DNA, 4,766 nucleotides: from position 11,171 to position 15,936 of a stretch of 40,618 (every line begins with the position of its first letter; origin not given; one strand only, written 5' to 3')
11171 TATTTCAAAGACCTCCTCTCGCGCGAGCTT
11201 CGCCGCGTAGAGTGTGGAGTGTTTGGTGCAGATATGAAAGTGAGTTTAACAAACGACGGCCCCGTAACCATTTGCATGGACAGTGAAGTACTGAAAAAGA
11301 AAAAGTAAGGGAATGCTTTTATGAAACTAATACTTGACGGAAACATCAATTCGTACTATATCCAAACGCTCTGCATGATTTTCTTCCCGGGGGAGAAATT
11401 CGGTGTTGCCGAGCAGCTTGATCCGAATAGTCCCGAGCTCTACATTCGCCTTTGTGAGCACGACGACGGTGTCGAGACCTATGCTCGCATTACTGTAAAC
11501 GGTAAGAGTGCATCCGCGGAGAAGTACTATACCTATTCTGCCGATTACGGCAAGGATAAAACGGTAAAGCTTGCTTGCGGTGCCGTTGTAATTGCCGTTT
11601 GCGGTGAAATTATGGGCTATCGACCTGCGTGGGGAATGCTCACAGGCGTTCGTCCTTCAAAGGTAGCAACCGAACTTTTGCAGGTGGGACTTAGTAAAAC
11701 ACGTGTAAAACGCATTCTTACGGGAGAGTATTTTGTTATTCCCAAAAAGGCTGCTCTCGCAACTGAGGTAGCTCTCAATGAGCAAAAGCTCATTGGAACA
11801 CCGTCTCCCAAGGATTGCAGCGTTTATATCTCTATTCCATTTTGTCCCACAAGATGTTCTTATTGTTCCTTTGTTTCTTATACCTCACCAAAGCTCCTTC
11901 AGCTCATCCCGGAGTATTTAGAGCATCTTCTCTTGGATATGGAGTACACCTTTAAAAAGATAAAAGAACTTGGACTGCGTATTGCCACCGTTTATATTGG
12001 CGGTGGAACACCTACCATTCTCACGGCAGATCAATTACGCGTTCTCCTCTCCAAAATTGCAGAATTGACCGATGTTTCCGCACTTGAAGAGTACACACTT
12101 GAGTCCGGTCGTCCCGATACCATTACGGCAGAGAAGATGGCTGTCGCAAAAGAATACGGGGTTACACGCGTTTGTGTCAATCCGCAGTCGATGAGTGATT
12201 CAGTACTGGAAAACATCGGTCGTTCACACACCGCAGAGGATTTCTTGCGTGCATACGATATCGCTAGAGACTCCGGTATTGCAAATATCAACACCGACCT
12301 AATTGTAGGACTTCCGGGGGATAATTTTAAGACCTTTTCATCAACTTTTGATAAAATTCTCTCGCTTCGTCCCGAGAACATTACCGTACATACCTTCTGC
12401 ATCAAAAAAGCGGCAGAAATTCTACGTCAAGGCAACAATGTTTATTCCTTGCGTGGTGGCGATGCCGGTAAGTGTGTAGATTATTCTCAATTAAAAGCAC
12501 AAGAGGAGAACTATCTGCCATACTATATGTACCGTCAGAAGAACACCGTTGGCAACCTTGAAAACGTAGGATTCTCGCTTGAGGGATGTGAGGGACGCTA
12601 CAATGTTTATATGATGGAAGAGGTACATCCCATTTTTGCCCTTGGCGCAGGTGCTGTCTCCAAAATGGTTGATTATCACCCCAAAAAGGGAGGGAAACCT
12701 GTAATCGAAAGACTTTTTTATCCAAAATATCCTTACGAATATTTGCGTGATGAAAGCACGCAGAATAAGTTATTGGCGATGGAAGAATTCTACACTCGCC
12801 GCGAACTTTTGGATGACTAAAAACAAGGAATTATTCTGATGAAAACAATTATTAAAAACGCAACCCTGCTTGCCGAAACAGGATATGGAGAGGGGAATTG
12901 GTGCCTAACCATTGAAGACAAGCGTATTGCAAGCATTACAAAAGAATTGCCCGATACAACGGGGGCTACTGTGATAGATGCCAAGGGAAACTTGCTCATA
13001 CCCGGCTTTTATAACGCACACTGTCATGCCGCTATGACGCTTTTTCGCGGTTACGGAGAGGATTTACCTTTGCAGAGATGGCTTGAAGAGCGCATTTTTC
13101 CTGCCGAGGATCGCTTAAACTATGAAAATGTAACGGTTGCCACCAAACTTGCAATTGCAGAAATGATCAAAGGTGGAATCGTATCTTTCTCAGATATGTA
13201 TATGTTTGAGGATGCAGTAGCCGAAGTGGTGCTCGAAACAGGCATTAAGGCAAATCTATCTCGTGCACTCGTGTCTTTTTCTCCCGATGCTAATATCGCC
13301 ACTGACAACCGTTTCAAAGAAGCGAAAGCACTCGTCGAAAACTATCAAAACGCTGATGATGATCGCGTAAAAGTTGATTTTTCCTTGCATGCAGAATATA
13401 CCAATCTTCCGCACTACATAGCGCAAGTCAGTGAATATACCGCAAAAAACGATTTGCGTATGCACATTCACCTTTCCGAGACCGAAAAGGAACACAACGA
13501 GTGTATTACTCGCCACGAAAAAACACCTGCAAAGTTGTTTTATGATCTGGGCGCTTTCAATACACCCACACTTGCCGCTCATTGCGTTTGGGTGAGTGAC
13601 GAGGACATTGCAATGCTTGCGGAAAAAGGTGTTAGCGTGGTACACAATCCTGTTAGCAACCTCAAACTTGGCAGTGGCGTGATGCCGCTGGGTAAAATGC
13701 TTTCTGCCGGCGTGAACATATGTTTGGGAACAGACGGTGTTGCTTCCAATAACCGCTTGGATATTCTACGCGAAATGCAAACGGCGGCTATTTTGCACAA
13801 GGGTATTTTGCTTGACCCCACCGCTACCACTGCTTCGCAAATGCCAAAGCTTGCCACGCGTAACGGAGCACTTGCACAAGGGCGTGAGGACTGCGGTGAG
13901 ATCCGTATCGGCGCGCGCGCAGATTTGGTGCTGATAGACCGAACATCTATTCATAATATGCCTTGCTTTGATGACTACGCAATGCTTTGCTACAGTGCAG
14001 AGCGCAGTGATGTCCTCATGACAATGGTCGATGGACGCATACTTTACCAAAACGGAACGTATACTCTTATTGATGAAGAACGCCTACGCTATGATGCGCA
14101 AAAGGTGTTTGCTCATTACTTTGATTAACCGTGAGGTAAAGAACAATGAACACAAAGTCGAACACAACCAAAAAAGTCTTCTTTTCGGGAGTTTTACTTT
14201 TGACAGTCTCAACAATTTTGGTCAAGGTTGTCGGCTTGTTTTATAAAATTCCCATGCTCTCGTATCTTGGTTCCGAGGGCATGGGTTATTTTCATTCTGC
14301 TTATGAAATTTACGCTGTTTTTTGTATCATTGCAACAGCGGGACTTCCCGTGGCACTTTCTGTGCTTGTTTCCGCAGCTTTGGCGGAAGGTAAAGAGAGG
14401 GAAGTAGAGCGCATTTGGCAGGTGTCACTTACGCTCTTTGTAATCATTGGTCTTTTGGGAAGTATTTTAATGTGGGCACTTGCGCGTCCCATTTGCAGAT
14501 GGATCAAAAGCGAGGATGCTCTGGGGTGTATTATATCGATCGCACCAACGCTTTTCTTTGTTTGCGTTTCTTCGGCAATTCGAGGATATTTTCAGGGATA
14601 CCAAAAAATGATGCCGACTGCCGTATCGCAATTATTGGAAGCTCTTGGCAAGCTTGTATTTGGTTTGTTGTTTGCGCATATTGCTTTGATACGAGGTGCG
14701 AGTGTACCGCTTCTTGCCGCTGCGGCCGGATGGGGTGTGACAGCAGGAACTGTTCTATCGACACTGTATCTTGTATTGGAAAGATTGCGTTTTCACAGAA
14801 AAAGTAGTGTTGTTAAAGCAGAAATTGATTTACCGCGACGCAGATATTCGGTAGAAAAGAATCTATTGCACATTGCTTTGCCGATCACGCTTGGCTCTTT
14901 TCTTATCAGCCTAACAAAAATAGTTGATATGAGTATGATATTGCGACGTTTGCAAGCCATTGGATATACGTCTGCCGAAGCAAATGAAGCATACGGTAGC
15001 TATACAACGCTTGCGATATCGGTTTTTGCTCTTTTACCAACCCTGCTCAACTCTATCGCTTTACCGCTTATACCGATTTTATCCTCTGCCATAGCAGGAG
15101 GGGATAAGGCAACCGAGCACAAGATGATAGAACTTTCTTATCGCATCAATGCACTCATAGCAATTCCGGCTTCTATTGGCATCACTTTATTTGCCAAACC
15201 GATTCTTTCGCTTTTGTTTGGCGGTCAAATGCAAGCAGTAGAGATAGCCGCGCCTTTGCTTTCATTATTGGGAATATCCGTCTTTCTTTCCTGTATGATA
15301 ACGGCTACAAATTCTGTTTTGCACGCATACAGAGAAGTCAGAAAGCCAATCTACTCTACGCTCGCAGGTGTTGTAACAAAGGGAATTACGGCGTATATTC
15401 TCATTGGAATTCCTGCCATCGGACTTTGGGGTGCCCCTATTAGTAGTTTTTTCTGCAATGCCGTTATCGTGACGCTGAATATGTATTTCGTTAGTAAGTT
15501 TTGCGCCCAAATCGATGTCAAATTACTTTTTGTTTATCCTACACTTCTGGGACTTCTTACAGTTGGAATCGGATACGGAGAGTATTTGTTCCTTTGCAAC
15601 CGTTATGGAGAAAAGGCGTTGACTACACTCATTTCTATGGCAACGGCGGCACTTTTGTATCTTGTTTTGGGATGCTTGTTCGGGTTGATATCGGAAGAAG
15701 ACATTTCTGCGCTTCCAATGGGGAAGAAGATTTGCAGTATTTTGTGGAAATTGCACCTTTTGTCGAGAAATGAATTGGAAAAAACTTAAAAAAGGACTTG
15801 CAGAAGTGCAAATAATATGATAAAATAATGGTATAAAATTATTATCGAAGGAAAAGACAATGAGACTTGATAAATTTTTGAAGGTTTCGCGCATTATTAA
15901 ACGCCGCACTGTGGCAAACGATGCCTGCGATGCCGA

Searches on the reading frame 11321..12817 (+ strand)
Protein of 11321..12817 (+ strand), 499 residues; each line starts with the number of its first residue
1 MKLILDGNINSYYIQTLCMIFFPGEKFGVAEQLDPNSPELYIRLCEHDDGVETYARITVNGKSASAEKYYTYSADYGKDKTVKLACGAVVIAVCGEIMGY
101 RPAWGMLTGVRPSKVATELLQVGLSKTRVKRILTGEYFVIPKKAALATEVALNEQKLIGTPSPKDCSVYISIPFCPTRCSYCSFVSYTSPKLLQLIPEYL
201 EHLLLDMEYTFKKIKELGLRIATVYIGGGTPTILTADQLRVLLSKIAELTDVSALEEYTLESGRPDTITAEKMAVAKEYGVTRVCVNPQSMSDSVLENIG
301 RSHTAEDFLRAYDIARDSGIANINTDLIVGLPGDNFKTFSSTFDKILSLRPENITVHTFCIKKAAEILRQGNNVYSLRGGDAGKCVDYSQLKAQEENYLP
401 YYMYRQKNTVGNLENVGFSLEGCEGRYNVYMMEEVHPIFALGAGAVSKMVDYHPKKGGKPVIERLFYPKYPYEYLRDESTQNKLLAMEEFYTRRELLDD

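Call 94: search_protein_families(library=pfam, proteins=[window:11321-12817:+], max_evalue=0.00001)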
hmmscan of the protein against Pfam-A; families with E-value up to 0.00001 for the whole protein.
window:11321-12817:+ (499 aa): 1 family
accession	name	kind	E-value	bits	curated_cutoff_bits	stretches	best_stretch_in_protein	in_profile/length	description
PF04055.27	Radical_SAM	-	1.3e-25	90.9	29.5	1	169-345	1-165/166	Radical SAM superfamily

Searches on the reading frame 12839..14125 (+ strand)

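Call 94: search_protein_families(library=pfam, proteins=[window:12839-14125:+], max_evalue=0.00001)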
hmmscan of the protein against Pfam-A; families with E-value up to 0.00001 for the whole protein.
window:12839-14125:+ (429 aa): 2 families
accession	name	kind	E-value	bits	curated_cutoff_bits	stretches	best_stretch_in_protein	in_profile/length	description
PF01979.26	Amidohydro_1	-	8.7e-59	199.9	25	1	53-401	2-344/345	Amidohydrolase family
PF07969.17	Amidohydro_3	-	9.7e-23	81.8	29.7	1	194-403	264-472/472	Amidohydrolase family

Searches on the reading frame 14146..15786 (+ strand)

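Call 81: search_protein_families(library=pfam, proteins=[window:14146-15786:+], max_evalue=0.001)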
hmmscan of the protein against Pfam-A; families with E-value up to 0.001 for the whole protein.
window:14146-15786:+ (547 aa): 3 families
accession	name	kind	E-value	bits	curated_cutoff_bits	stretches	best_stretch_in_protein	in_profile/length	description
PF01943.22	Polysacc_synt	-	4.1e-17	62.9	28.2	1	15-314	4-272/274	Polysaccharide biosynthesis protein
PF01554.23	MatE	-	2.6e-16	60.2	24.9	2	35-171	17-157/161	MatE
PF03023.19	MurJ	-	5.8e-16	58.6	27.4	1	132-452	104-402/451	Lipid II flippase MurJ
